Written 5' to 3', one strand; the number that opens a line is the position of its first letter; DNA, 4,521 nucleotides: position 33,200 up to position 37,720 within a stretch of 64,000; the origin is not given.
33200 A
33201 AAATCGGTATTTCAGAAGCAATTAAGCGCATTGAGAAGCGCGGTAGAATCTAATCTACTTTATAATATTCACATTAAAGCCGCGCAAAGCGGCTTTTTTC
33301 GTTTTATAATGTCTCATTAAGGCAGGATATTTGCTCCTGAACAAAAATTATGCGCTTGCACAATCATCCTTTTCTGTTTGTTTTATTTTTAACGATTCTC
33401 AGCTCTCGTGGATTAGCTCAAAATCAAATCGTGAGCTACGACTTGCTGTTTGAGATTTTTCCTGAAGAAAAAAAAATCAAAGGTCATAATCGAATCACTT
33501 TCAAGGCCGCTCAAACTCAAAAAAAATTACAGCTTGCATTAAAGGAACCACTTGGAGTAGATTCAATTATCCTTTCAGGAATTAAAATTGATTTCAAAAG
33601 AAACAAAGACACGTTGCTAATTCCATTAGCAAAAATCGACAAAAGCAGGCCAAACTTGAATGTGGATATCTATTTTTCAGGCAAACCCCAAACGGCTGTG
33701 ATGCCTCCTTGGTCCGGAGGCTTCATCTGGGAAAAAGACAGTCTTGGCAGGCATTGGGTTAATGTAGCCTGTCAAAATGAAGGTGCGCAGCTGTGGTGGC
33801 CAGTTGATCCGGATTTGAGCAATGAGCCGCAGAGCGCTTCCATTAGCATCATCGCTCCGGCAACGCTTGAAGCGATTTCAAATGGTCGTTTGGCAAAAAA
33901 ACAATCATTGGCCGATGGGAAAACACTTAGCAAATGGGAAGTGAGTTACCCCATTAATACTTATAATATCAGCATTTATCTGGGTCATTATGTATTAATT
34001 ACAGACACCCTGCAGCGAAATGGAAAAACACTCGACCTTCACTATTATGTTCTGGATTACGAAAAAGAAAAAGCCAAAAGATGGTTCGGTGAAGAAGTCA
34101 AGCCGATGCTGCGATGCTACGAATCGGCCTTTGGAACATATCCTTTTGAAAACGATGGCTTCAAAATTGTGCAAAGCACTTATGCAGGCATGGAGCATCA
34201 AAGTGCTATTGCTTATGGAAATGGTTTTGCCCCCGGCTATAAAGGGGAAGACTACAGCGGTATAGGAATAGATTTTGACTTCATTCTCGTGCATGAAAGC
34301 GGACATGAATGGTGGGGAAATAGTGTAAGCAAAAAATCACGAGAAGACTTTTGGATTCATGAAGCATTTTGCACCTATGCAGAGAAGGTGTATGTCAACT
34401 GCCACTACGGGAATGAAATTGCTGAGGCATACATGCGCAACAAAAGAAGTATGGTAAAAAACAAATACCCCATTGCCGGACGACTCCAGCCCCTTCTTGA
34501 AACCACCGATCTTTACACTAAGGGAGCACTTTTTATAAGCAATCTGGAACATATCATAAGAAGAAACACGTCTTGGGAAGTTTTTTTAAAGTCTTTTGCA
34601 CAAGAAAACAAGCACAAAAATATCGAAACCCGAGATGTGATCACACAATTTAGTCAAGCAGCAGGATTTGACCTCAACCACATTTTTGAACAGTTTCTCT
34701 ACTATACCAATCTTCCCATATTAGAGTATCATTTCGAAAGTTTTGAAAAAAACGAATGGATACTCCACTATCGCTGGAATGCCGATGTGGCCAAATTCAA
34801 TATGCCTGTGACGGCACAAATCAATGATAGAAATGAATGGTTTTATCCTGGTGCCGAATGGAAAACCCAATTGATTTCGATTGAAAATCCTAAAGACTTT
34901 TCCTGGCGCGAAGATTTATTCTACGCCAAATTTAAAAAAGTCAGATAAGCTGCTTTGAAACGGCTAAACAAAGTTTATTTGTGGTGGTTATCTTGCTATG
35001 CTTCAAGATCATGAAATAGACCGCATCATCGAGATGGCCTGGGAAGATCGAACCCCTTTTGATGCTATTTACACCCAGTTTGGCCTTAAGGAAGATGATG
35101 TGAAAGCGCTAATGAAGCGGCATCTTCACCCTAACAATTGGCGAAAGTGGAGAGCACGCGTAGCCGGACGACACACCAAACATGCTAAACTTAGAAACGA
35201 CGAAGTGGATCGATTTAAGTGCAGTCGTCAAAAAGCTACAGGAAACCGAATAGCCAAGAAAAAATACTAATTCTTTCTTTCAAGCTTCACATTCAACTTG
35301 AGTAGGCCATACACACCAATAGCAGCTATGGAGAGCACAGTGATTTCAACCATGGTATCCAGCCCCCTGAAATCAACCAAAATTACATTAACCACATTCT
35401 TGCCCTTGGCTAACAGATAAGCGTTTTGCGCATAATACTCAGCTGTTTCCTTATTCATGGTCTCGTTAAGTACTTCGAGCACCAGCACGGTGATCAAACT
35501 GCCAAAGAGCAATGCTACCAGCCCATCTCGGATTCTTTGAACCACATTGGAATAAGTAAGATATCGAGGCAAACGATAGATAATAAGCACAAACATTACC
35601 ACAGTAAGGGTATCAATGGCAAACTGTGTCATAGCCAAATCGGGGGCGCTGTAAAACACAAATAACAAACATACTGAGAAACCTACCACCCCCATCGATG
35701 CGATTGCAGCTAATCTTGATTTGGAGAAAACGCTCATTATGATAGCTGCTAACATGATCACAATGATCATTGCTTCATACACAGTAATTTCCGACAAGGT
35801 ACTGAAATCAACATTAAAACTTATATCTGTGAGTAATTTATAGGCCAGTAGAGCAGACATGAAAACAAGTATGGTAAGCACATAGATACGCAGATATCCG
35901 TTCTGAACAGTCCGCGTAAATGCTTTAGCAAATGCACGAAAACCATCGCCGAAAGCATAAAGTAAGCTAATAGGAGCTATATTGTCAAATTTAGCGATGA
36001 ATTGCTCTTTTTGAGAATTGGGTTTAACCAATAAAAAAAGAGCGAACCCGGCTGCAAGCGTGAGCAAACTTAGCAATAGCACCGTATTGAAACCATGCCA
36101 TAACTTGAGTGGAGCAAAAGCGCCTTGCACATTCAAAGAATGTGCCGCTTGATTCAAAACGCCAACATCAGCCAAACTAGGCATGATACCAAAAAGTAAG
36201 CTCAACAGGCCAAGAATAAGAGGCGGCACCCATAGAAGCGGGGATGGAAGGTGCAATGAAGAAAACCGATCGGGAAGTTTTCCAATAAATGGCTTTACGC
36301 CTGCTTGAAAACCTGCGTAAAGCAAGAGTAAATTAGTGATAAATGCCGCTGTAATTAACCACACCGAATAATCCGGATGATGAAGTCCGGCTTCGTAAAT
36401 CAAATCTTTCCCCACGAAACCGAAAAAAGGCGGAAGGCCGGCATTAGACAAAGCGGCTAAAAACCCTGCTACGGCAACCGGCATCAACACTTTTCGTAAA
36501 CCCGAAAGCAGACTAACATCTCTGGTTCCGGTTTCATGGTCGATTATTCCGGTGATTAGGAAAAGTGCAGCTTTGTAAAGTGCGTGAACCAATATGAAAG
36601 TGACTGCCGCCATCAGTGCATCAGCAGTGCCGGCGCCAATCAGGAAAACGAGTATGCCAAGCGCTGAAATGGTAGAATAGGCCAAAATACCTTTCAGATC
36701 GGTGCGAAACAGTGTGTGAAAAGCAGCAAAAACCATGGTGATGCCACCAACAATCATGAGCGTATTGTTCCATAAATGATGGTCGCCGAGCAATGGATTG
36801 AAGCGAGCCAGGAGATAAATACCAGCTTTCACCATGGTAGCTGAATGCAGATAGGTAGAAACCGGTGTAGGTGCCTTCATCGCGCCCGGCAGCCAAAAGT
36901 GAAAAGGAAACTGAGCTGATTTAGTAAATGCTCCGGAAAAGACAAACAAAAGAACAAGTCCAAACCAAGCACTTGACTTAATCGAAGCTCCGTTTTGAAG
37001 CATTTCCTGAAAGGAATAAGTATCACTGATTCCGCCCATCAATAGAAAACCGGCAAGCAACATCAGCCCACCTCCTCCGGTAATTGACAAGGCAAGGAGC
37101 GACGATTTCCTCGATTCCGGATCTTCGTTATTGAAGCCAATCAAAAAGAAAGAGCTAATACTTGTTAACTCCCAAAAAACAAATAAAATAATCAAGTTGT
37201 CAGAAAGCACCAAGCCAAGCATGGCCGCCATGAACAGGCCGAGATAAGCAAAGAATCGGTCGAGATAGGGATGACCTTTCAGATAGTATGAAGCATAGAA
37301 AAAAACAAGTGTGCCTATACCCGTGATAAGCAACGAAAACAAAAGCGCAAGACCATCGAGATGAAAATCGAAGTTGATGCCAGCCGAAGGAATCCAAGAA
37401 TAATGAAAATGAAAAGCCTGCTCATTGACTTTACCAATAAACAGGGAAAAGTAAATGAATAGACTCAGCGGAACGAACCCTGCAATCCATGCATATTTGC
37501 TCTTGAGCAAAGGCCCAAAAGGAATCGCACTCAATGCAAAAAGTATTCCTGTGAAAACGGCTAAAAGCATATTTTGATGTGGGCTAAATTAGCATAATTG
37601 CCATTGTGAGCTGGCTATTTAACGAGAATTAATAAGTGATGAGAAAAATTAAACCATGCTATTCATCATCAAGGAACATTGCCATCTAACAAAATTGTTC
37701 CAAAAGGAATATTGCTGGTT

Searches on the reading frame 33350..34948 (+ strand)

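Call 23: search_protein_families(library=pfam, max_evalue=0.00001, proteins=[window:33350-34948:+])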
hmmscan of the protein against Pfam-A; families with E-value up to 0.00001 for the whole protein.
window:33350-34948:+ (532 aa): 2 families
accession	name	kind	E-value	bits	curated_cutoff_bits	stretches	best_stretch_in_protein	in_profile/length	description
PF01433.26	Peptidase_M1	-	4.6e-17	62.8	27.7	1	250-449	6-218/218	Peptidase family M1 domain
PF17900.6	Peptidase_M1_N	-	1e-06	29.4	25.8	1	29-205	4-185/186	Peptidase M1 N-terminal domain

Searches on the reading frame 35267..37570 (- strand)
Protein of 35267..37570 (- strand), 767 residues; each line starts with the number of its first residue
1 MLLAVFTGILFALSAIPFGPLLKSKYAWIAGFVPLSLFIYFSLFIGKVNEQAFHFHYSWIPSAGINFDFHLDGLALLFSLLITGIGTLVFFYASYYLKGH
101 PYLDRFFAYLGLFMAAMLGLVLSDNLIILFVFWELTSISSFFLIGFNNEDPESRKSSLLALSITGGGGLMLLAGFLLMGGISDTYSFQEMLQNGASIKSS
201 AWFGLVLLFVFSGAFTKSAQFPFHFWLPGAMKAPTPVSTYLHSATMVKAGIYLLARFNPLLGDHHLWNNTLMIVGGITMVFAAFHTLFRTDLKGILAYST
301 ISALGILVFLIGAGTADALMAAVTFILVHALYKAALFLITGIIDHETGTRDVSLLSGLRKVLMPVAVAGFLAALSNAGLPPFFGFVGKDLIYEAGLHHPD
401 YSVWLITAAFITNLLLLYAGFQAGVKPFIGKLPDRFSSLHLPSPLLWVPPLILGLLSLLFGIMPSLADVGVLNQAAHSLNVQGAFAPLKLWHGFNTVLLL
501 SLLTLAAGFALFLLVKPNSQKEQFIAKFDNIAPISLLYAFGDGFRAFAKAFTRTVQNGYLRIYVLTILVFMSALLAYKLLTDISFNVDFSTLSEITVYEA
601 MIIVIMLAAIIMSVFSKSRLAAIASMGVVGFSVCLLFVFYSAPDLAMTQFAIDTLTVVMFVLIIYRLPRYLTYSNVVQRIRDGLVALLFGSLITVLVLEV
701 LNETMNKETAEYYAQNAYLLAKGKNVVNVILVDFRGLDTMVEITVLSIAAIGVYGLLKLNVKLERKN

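Call 23: search_protein_families(library=pfam, max_evalue=0.00001, proteins=[window:35267-37570:-])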
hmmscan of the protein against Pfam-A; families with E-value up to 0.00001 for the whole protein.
window:35267-37570:- (767 aa): 4 families
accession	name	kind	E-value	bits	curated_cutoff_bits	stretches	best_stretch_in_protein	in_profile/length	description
PF00361.26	Proton_antipo_M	-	1.6e-64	218.4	21.5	1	123-412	1-294/294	NADH:quinone oxidoreductase/Mrp antiporter, TM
PF20501.3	MbhE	-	2.6e-21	75.9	27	1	678-758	2-82/98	MBH, subunit E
PF13244.11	MbhD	-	1.1e-19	70.7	27.2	1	604-669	1-67/67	MBH, subunit D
PF00662.26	Proton_antipo_N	-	7.1e-11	42.3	24.5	1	59-107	1-51/51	NADH-Ubiquinone oxidoreductase (complex I), chain 5 N-terminus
